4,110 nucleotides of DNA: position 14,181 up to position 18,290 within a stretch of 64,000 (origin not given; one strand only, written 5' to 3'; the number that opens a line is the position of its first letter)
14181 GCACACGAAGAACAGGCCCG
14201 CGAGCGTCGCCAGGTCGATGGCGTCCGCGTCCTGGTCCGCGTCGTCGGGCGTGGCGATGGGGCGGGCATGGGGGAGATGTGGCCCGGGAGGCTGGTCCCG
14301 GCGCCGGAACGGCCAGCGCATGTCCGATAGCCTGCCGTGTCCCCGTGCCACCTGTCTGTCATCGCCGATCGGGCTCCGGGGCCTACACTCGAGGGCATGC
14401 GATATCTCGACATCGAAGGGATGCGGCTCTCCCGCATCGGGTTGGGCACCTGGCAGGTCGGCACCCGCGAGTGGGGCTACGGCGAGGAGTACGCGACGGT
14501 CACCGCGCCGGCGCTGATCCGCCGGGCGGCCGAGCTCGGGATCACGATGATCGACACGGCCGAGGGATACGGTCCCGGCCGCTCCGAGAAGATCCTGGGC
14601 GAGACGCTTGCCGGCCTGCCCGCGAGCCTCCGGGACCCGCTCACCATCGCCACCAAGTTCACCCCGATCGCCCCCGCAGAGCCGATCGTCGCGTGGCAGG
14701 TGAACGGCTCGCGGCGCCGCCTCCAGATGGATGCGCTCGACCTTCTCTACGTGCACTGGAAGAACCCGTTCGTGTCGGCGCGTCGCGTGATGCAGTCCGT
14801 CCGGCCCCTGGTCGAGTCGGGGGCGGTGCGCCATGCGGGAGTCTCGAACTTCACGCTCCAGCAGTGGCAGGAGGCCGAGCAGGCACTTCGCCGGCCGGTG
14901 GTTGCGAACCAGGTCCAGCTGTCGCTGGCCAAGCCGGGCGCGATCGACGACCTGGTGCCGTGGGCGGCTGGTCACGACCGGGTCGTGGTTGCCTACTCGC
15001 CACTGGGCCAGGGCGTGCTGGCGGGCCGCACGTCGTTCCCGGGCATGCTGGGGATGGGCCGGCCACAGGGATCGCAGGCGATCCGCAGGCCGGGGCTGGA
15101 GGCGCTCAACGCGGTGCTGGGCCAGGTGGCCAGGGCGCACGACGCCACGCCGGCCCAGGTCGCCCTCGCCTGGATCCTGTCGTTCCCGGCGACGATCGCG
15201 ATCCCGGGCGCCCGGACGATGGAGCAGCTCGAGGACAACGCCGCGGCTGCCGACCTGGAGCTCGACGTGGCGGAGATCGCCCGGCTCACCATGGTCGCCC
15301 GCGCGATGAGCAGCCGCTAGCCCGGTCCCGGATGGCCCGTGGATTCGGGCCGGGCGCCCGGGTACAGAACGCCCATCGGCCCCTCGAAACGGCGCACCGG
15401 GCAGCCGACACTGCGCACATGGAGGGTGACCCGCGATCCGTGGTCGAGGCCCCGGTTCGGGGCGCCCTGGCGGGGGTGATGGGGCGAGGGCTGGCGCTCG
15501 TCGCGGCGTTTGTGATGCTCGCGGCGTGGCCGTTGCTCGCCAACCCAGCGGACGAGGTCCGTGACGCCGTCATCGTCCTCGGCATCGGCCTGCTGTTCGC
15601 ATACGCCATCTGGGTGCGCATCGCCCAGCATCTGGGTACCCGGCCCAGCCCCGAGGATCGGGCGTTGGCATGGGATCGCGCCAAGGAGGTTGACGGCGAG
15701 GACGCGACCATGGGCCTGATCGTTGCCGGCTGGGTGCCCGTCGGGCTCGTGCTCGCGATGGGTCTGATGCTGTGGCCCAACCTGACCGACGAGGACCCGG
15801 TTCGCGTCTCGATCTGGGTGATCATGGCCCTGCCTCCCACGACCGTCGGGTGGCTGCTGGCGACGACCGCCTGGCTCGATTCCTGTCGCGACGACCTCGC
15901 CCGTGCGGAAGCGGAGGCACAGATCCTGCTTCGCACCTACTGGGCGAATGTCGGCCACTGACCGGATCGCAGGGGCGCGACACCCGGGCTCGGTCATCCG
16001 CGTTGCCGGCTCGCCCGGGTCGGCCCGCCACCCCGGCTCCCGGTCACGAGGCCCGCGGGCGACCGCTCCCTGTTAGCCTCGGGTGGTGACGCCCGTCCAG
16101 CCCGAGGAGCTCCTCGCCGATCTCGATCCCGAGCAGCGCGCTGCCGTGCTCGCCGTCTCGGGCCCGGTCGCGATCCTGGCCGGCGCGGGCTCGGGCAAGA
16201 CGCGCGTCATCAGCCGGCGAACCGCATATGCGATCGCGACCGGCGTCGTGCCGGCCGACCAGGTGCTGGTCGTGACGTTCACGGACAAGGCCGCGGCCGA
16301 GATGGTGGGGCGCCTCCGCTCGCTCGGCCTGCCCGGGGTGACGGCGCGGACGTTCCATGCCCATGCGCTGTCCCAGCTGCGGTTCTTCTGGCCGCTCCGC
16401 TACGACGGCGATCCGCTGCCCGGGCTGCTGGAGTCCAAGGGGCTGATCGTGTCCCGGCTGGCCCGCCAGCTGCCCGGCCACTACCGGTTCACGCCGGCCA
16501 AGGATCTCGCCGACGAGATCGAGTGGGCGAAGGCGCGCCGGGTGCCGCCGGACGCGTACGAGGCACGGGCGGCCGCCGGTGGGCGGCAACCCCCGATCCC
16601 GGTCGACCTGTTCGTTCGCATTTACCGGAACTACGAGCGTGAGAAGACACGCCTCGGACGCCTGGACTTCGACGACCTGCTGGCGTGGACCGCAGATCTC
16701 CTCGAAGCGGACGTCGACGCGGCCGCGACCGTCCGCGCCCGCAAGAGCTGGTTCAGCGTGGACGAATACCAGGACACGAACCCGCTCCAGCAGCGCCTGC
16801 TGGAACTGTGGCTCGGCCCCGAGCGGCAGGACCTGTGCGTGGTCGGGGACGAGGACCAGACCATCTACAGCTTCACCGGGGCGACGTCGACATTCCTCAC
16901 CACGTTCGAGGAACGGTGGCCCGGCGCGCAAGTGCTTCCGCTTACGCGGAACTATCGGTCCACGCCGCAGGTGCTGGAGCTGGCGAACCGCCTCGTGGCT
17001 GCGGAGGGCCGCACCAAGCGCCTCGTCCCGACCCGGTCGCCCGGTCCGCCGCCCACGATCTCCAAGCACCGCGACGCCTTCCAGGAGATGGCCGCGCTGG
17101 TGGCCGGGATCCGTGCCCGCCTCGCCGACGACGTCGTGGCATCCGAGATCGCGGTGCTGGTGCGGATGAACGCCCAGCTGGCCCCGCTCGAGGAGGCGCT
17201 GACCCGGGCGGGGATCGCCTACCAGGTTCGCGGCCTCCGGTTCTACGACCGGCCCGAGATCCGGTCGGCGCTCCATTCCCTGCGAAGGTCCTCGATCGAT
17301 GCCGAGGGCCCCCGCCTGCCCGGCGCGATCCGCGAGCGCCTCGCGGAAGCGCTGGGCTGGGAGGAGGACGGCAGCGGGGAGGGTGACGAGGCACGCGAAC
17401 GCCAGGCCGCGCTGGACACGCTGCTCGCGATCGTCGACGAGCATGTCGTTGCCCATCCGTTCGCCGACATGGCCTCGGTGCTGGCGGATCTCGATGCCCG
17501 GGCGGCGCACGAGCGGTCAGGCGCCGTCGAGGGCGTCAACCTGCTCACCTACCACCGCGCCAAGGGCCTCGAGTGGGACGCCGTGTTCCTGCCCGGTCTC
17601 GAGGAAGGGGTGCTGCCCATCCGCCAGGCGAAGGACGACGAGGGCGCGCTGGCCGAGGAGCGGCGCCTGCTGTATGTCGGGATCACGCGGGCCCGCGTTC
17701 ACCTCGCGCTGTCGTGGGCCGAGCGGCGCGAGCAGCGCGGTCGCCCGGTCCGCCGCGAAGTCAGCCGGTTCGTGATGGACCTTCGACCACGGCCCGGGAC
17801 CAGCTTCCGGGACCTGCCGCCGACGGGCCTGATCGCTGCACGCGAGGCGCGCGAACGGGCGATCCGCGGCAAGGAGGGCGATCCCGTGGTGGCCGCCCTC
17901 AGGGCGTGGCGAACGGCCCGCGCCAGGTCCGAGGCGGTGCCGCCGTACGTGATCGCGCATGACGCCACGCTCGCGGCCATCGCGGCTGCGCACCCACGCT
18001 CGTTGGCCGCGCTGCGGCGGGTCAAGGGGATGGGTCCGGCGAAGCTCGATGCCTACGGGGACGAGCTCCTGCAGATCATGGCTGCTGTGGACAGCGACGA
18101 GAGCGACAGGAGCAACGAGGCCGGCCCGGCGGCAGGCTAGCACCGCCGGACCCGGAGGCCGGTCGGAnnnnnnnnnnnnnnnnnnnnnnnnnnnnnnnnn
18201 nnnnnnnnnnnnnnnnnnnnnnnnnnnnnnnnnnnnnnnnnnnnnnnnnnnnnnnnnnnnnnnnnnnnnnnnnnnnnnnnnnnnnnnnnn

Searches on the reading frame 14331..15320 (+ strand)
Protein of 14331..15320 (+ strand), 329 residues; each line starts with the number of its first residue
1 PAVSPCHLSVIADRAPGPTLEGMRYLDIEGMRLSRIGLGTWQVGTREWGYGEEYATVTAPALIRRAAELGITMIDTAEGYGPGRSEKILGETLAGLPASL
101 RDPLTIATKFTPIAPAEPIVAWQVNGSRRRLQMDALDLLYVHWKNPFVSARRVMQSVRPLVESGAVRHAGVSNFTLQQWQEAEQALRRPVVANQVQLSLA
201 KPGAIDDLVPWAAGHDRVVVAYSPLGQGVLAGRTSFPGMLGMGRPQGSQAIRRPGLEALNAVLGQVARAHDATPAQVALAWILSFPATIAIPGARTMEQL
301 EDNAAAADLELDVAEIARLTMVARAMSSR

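Call 25: search_protein_families(library=pfam, proteins=[window:14331-15320:+], max_evalue=0.0001)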
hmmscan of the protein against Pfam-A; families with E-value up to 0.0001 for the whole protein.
window:14331-15320:+ (329 aa): 1 family
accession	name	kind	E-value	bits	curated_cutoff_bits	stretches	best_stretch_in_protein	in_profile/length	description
PF00248.27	Aldo_ket_red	-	5.9e-57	193.4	24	1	35-321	1-288/291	Aldo/keto reductase family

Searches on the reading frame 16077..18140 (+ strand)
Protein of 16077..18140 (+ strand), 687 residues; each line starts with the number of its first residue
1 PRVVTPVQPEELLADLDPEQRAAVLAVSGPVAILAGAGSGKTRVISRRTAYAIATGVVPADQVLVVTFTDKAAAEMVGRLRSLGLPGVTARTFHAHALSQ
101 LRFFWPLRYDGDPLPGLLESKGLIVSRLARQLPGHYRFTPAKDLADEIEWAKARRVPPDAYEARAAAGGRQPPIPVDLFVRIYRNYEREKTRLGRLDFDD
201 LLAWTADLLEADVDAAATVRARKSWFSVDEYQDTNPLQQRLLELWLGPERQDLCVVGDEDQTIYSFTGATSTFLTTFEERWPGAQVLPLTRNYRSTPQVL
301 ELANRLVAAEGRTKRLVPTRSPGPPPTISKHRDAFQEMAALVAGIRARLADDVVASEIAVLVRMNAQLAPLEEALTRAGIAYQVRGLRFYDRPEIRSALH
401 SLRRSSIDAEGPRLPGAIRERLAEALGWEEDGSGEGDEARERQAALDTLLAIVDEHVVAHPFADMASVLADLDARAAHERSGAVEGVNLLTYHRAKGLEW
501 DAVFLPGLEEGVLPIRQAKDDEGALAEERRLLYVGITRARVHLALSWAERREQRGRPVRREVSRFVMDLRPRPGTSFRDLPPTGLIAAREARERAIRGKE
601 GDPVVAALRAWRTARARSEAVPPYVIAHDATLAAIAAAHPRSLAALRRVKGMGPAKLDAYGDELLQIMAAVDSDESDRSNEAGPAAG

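Call 26: search_protein_families(library=pfam, proteins=[window:16077-18140:+], max_evalue=0.0001)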
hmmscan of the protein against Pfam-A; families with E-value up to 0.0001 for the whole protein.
window:16077-18140:+ (687 aa): 5 families
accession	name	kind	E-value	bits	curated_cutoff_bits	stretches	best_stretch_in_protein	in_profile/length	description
PF00580.27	UvrD-helicase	-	2.3e-49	168.9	23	1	16-280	1-269/271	UvrD/REP helicase N-terminal domain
PF13361.12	UvrD_C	-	5e-40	138.4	25.6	2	441-549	236-349/350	UvrD-like helicase C-terminal domain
PF13245.12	AAA_19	-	5.2e-24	85.4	25.1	1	20-266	1-133/134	AAA domain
PF00570.28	HRDC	-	2.5e-21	75.8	23.8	1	604-667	4-67/68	HRDC domain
PF13538.12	UvrD_C_2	-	3.2e-10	40.2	27.4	1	489-545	4-51/52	UvrD-like helicase C-terminal domain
